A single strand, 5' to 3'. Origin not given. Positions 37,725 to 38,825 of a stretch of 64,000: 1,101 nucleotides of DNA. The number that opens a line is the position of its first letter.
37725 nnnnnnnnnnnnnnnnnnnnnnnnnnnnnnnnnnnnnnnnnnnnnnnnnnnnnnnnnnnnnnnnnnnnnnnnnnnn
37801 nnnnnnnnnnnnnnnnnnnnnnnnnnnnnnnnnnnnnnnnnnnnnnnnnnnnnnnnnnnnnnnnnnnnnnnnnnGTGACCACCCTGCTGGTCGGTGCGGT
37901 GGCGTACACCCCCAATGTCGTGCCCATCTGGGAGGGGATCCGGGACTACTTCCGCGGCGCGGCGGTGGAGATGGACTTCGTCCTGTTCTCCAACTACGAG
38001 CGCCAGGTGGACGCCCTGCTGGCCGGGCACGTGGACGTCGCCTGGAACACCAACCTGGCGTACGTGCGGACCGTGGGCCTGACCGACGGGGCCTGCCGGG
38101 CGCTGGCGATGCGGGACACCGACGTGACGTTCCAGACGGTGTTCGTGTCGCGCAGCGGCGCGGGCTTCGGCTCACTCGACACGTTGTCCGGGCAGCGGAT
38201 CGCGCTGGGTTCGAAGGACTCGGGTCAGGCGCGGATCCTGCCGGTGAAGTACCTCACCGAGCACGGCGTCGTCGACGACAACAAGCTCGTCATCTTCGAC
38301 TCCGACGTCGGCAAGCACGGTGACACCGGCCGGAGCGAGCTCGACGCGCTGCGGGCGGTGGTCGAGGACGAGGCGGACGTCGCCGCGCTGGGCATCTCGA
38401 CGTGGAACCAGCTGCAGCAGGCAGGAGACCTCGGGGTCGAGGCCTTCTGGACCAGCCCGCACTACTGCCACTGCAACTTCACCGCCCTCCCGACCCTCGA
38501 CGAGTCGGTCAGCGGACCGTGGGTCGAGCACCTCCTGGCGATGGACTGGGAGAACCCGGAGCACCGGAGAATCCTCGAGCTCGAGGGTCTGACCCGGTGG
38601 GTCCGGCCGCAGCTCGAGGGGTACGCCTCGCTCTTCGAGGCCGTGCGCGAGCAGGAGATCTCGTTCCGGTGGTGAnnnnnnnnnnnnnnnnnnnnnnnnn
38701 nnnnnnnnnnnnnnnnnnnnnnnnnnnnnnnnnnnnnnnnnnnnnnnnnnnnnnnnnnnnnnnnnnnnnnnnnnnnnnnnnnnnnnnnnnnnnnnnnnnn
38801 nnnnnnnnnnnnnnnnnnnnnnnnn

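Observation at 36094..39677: Complete Rv1678-Rv1681-like four-gene system of unknown function outside mycobacteria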

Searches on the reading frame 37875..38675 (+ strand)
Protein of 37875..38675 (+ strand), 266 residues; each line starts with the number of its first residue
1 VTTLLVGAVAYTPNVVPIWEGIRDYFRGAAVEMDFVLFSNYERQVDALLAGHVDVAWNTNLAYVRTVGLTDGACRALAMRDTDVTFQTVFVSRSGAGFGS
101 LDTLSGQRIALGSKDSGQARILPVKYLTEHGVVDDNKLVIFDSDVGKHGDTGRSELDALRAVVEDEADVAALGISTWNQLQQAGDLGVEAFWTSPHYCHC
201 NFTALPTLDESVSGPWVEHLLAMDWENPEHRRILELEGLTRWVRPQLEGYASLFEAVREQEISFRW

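Call 3: search_protein_families(library=ncbifam, proteins=[window:37875-38675:+], max_evalue=0.001)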
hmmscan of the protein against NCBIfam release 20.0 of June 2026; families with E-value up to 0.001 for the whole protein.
window:37875-38675:+ (266 aa): 5 families
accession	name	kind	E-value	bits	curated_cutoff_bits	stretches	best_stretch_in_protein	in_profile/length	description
NF049985.1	SBP_like_Rv1680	exception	1.4e-133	444.6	400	1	3-266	2-268/268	Rv1680 family SBP-like protein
TIGR04553.1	ABC_peri_selen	hypoth_equivalog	2.8e-25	89.2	250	1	22-259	22-261/266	putative selenate ABC transporter substrate-binding protein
TIGR01098.1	3A0109s03R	subfamily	2.4e-13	50.2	112.05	1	31-212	63-242/253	phosphate/phosphite/phosphonate ABC transporter substrate-binding protein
TIGR03431.1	PhnD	equivalog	1.1e-06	28.3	261.1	1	15-185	42-207/288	phosphonate ABC transporter substrate-binding protein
TIGR01728.1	SsuA_fam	subfamily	6.9e-06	25.5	163.5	1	30-119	29-116/290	aliphatic sulfonate ABC transporter substrate-binding protein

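Call 4: search_protein_families(library=pfam, proteins=[window:37875-38675:+], max_evalue=0.01)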
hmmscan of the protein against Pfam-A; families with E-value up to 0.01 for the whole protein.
window:37875-38675:+ (266 aa): 1 family
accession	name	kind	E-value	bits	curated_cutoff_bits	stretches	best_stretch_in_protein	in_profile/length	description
PF12974.12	Phosphonate-bd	-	6.5e-28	98.2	27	1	30-248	28-240/242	ABC transporter, phosphonate, periplasmic substrate-binding protein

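Call 7: find_homologous_proteins(query=window:37875-38675:+, max_evalue=1e-10)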
Query window:37875-38675:+ (266 aa): 5795 proteins with E <= 1e-10 among 8000 candidates; the best 120 are listed.
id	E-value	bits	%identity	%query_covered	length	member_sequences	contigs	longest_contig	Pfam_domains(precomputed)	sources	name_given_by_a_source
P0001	3.2e-166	570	93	100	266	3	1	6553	PF12974.13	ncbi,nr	ncbi:MAG: PhnD/SsuA/transferrin family substrate-binding protein [Actinomycetota bacterium]|nr:PhnD/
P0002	9.3e-157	539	88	100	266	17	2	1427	PF12974.13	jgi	-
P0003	1.2e-155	535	86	100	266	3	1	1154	PF12974.13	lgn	-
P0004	1.6e-142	492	80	100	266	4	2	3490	PF12974.13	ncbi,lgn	-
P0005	1.6e-139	482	79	98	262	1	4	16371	PF12974.13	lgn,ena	-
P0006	8.2e-139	480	80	98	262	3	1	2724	PF12974.13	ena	-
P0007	2.1e-138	478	79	100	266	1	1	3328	PF12974.13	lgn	-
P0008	2.8e-138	478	79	100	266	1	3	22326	PF12974.13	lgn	-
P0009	5.3e-136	471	76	100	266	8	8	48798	PF12974.13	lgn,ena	-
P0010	5.8e-136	470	77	100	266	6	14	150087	PF12974.13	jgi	jgi:phosphonate transport system substrate-binding protein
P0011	5.1e-134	464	78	100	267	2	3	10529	PF09084.17,PF12974.13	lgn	-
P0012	2.1e-133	462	75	100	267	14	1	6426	PF09084.17,PF12974.13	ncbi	-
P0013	9.1e-133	460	78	99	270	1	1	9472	PF12974.13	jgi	jgi:ABC-type phosphate/phosphonate transport system substrate-binding protein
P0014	3.3e-132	458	75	100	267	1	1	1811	PF12974.13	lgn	-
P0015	6.2e-132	457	75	100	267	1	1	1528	PF09084.17,PF12974.13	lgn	-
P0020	7.1e-131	454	74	100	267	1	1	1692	PF09084.17,PF12974.13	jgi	jgi:ABC-type phosphate/phosphonate transport system substrate-binding protein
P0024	1.9e-128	446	75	99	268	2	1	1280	PF09084.17,PF12974.13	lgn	-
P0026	5.6e-128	444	73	100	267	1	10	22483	PF09084.17,PF12974.13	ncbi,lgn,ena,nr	ncbi:MAG: PhnD/SsuA/transferrin family substrate-binding protein [Actinomycetota bacterium]|nr:PhnD/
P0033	7.6e-126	437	72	99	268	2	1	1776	PF09084.17,PF12974.13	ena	-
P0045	5.7e-120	418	70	99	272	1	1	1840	PF09084.17,PF12974.13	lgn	-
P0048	2.5e-119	416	70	99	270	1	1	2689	PF09084.17,PF12974.13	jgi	jgi:ABC-type phosphate/phosphonate transport system substrate-binding protein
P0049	1.2e-118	414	69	99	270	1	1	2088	PF09084.17,PF12974.13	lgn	-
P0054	2.5e-118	413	68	99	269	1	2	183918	PF09084.17,PF12974.13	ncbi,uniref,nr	ncbi:Rv1680 family SBP-like protein [Actinoplanes auranticolor]|uniref:ABC-type phosphate/phosphonat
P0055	3.4e-118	412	69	99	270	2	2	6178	PF09084.17,PF12974.13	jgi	-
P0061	1.9e-117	410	68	99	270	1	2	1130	PF09084.17,PF12974.13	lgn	-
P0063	2.7e-117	409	70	97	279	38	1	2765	PF09084.17,PF12974.13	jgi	jgi:ABC-type phosphate/phosphonate transport system substrate-binding protein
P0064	3.4e-117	409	67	99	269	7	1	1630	PF09084.17,PF12974.13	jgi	jgi:ABC-type phosphate/phosphonate transport system substrate-binding protein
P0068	6.3e-117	408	68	100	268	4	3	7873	PF09084.17,PF12974.13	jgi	jgi:phosphonate transport system substrate-binding protein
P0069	1.2e-116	407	69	99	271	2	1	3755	PF09084.17,PF12974.13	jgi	-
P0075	2.5e-116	406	68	100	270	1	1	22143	PF09084.17,PF12974.13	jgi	jgi:phosphonate transport system substrate-binding protein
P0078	5.4e-116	405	67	99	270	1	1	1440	PF09084.17,PF12974.13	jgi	jgi:phosphonate transport system substrate-binding protein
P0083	9.7e-116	404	67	99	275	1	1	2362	PF09084.17,PF12974.13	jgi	jgi:phosphonate transport system substrate-binding protein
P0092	3.2e-115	402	66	99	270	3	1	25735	PF09084.17,PF12974.13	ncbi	ncbi:MAG TPA: PhnD/SsuA/transferrin family substrate-binding protein [Micromonosporaceae bacterium]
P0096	4.7e-115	402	68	98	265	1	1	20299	PF09084.17,PF12974.13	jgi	jgi:ABC-type phosphate/phosphonate transport system substrate-binding protein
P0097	7.6e-115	401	70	97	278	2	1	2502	PF09084.17,PF12974.13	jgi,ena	-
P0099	9.0e-115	401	68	99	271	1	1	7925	PF09084.17,PF12974.13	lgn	-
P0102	1.1e-114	401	68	100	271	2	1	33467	PF09084.17,PF12974.13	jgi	jgi:ABC-type phosphate/phosphonate transport system substrate-binding protein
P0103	1.2e-114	401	68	99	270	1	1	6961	PF09084.17,PF12974.13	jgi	jgi:phosphonate transport system substrate-binding protein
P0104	1.2e-114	401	67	100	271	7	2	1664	PF09084.17,PF12974.13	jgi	-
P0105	1.2e-114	401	67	99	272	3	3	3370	PF09084.17,PF12974.13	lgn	-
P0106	1.3e-114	400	68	100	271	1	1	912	PF09084.17,PF12974.13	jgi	jgi:phosphonate transport system substrate-binding protein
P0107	1.3e-114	400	68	100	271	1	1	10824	PF09084.17,PF12974.13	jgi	jgi:ABC-type phosphate/phosphonate transport system substrate-binding protein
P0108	1.4e-114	400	68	99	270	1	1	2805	PF09084.17,PF12974.13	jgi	jgi:ABC-type phosphate/phosphonate transport system substrate-binding protein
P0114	2.4e-114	400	67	100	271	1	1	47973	PF09084.17,PF12974.13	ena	-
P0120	4.6e-114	399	67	99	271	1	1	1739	PF09084.17,PF12974.13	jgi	jgi:phosphonate transport system substrate-binding protein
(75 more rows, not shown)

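Call 10: find_related_loci(query=A1, collection=genome_contigs, flank=9000)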
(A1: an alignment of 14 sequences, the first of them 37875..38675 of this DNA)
Query A1 (266 aa) in genome_contigs; peptide patterns used: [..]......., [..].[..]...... (x = any residue, [..] = any of these).
600 stretches matched a pattern (row limit reached: there are more); 589 encode a relative of the query (tblastn E <= 1e-3); the best 80 are kept; 80 distinct loci.
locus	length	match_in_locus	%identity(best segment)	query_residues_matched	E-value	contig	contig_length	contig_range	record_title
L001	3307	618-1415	80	1-266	5e-152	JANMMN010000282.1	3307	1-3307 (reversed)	MAG: Actinomycetes bacterium isolate OTE_58_metabat_508 OTE_58_k141_1146611, whole genome shotgun sequence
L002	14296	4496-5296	75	1-266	6e-138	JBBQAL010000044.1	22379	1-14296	MAG: Candidatus Nanopelagicales bacterium isolate Co_metawrap_1463 Cmw_1463_k141_27648078_length_22379_cov_11.0000, whol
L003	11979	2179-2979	74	1-266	1e-131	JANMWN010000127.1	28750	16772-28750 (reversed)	MAG: Sporichthyaceae bacterium isolate OTE_88_metabat_272 OTE_88_k141_2996649, whole genome shotgun sequence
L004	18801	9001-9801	73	1-266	2e-131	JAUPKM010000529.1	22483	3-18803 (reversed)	MAG: Actinomycetota bacterium isolate erpe_2018_pw_0hr_WHONDRS-PP48-000085_B_bin.27 scaffold_1637611, whole genome shotg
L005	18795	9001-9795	72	3-266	1e-130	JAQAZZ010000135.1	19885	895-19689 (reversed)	MAG: Micrococcales bacterium isolate MAG_302_bin-87 302_bin-87_ctg-135, whole genome shotgun sequence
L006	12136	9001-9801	73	1-266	1e-129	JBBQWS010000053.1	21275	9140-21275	MAG: Actinomycetes bacterium isolate Co_metawrap_2071 Cmw_2071_k141_1144864_length_21275_cov_12.9955, whole genome shotg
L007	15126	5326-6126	71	1-266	8e-126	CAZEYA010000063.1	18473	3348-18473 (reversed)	MAG TPA_asm: uncultured Kineosporiaceae bacterium isolate SRP128246_co1_541 genome assembly, contig: NODE_6398_length_18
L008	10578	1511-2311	71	1-266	2e-125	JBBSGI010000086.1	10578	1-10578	MAG: Propionibacteriales bacterium isolate LS2_sbin.35 LS2_sbin.35_K_52684_L_10578_cov_18.9722, whole genome shotgun seq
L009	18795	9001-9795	68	4-266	9e-122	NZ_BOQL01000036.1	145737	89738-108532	Actinoplanes auranticolor strain NBRC 12245 sequence036, whole genome shotgun sequence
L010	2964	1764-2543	70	1-257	1e-125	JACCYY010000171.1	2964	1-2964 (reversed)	MAG: Sporichthyaceae bacterium isolate MGR_bin216 SD2897-2912_k127_2409217, whole genome shotgun sequence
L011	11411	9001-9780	70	1-257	6e-121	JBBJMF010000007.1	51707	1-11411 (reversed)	MAG: Nocardioidaceae bacterium isolate RUP_SRG_39 NODE_507_length_51707_cov_16.576396, whole genome shotgun sequence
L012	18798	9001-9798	70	4-266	1e-119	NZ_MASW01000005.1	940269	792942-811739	Prauserella muralis strain DSM 45305 BAY60_c05, whole genome shotgun sequence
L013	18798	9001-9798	68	4-266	5e-119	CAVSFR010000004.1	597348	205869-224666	MAG: uncultured Actinomycetota bacterium isolate MFD02581.bin.1.242 genome assembly, contig: contig_13765, whole genome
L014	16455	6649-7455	68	1-266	5e-119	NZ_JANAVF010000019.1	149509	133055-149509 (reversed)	Streptomyces sp. TBY4 NODE_19_length_149509_cov_172.107032, whole genome shotgun sequence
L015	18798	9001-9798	68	4-266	5e-118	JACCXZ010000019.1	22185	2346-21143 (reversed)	MAG: Nocardioidaceae bacterium isolate MGR_bin191 SD2897-2912_k127_8350622, whole genome shotgun sequence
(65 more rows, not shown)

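Call 31: search_solved_structures(query=A3, max_evalue=0.001, show_alignments=4)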
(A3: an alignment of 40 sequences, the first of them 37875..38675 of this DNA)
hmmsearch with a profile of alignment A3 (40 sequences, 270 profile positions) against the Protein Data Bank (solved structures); distinct sequences matched with E-value up to 0.001: 9.
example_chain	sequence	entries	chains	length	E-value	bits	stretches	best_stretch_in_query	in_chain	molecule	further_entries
7s6g_A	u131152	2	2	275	9.8e-25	90.7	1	31-257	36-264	Phosphonate ABC type transporter/ substrate binding component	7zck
5lq5_A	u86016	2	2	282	4.2e-20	75.5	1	29-259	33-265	Putative phosphonate binding protein for ABC transporter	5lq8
5o2j_A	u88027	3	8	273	3.4e-11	46.2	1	23-133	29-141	Probable phosphite transport system-binding protein PtxB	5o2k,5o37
5lv1_A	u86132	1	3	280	4e-10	42.7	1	13-136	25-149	PtxB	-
5jvb_A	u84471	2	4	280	5.7e-09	39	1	14-138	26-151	Phosphonate ABC transporter, periplasmic phosphonate-binding protein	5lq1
3p7i_A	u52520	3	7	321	2.7e-05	26.9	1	25-240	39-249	PhnD, subunit of alkylphosphonate ABC transporter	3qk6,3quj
3s4u_A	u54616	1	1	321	2.8e-05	26.8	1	25-239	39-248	PhnD, subunit of alkylphosphonate ABC transporter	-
3n5l_A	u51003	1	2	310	6.4e-05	25.7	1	13-200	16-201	Binding protein component of ABC phosphonate transporter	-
5ub3_A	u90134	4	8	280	0.00015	24.5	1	38-181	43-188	Phosphate-binding protein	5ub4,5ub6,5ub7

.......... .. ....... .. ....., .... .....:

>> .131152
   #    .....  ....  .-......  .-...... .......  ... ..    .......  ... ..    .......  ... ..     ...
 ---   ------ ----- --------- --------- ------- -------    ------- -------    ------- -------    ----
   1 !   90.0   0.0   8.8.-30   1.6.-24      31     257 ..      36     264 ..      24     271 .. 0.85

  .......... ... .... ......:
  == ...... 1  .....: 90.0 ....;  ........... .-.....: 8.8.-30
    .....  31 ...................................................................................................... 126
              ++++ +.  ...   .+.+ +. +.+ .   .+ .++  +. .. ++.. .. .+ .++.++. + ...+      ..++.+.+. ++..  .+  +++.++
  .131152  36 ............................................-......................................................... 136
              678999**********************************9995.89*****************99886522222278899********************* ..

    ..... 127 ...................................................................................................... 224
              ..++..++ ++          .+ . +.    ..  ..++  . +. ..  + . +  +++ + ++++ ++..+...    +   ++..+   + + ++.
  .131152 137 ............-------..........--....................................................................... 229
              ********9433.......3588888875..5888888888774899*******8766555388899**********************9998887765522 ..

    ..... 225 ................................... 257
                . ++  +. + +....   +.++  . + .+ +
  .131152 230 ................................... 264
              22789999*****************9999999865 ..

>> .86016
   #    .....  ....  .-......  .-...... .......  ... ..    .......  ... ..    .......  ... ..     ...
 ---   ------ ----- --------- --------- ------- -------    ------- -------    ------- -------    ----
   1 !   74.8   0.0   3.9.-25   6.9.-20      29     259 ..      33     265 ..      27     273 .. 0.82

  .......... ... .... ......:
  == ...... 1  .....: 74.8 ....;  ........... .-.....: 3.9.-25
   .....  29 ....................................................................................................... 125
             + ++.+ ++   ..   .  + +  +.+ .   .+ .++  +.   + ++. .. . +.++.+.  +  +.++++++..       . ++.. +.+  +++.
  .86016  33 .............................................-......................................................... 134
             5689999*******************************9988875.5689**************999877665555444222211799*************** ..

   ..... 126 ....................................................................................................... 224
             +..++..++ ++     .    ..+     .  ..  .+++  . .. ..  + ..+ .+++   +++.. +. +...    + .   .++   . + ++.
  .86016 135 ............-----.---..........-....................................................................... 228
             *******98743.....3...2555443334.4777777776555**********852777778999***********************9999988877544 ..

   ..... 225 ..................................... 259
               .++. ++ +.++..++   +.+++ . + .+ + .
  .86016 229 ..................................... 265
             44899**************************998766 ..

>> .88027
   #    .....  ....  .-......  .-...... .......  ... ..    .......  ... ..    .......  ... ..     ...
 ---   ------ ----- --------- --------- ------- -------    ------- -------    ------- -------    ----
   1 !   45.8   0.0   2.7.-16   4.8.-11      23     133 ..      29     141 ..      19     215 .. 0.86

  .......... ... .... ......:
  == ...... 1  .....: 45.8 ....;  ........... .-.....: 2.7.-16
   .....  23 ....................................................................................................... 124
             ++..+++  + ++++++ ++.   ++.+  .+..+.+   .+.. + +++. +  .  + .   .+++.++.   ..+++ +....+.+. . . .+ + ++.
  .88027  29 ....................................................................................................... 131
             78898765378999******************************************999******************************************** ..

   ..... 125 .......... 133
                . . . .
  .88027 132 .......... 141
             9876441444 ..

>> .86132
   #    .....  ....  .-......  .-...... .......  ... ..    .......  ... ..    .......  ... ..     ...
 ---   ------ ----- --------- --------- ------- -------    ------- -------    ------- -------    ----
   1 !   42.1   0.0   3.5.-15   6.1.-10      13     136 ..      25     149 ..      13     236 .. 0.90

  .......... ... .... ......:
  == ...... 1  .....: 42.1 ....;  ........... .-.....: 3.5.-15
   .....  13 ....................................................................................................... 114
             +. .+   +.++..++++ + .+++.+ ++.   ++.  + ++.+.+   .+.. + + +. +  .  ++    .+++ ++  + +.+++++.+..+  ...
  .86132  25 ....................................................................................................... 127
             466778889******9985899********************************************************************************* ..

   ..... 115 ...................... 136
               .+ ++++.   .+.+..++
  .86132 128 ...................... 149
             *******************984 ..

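Call 39: predict_structure(alignment_id=A3)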
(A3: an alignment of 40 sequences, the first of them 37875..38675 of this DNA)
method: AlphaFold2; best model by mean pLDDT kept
length: 266 residues; sequences in the alignment: 40
mean_pLDDT: 94.7   pTM: 0.91
mean pLDDT of the five models: 94.7, 93.6, 93.6, 92.8, 92.5
residues with pLDDT >= 90: 236; 70-90: 26; 50-70: 4; < 50: 0
segments of 3 or more residues with pLDDT < 50: none
pLDDT, mean of each block of 10 residues (from residue 1): 92 88 97 96 97 97 97 98 97 96 96 93 97 94 77 91 97 93 92 97 97 98 97 94 97 97 93
secondary structure, 60 per line:
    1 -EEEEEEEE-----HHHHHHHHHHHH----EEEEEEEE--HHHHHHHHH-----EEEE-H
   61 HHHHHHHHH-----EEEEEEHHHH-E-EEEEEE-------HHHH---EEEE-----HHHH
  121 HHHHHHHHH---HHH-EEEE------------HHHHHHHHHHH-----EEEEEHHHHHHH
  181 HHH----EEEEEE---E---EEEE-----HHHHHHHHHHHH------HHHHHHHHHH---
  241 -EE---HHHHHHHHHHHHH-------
elements in order: E2-9 H15-26 E31-38 H41-49 E55-58 H60-69 E75-80 H81-84 E88-93 H101-104 E108-111 H117-129 E137-140 H153-163 E169-173 H174-183 E188-193 E201-204 H210-221 H228-237 H247-259

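Call 44: fold_search(model_id=the predicted structure, library=pdb)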
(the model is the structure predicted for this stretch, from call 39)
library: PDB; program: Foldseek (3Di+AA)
matches with E <= 10: 1925; with E <= 0.001: 1225
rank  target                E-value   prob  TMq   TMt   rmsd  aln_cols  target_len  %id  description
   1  5lq5                  1.9e-24  1.00  0.75  0.73   3.9       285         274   22  1.46 A resolution structure of PhnD1 from Prochlorococcus marinus (MIT 9301) in complex with phosphite (released 2017-12-06)
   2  5lq8                  1.0e-23  1.00  0.74  0.73   4.6       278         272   22  1.52 A resolution structure of PhnD1 from Prochlorococcus marinus (MIT 9301) in complex with methylphosphonate (released 2017-12-06)
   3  7s6g                  1.3e-23  1.00  0.76  0.74   4.5       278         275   23  Crystal structure of PhnD from Synechococcus MITS9220 in complex with phosphate (released 2021-10-27)
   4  5o2k_C                1.1e-20  1.00  0.70  0.72   4.6       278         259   18  Native apo-structure of Pseudomonas stutzeri PtxB to 2.1 A resolution (released 2017-12-06)
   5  5o2k_B                1.5e-20  1.00  0.69  0.70   4.6       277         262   17  Native apo-structure of Pseudomonas stutzeri PtxB to 2.1 A resolution (released 2017-12-06)
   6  5o2k_A                1.7e-20  1.00  0.69  0.69   4.9       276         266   16  Native apo-structure of Pseudomonas stutzeri PtxB to 2.1 A resolution (released 2017-12-06)
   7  5lq1_A                2.7e-20  1.00  0.73  0.74   4.0       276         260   17  1.41 A resolution structure of PtxB from Trichodesmium erythraeum IMS101 in complex with methylphosphonate (released 2017-12-06)
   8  5lv1_A                3.6e-20  1.00  0.74  0.75   3.8       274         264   19  2.12 A resolution structure of PtxB from Prochlorococcus marinus (MIT 9301) in complex with phosphite (released 2017-12-06)
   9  5o2k_F                3.6e-20  1.00  0.67  0.69   4.9       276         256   18  Native apo-structure of Pseudomonas stutzeri PtxB to 2.1 A resolution (released 2017-12-06)
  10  5lq1_B                5.0e-20  1.00  0.71  0.74   3.9       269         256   16  1.41 A resolution structure of PtxB from Trichodesmium erythraeum IMS101 in complex with methylphosphonate (released 2017-12-06)
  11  5jvb_A                5.0e-20  1.00  0.71  0.74   4.0       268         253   16  1.95A resolution structure of PtxB from Trichodesmium erythraeum IMS101 in complex with phosphite (released 2017-11-29)
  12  5o2k_E                5.7e-20  1.00  0.70  0.72   4.5       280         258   18  Native apo-structure of Pseudomonas stutzeri PtxB to 2.1 A resolution (released 2017-12-06)
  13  5o2j                  6.5e-20  1.00  0.71  0.72   4.1       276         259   16  Pseudomonas stutzeri PtxB in complex with phosphite to 1.52 A resolution (released 2017-12-06)
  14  5o37                  7.0e-20  1.00  0.71  0.72   4.1       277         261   16  Pseudomonas stutzeri PtxB in complex with methylphosphonate (MPn) to 1.37 A resolution (released 2017-12-06)
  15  5jvb_B                1.4e-19  1.00  0.71  0.74   4.0       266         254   16  1.95A resolution structure of PtxB from Trichodesmium erythraeum IMS101 in complex with phosphite (released 2017-11-29)
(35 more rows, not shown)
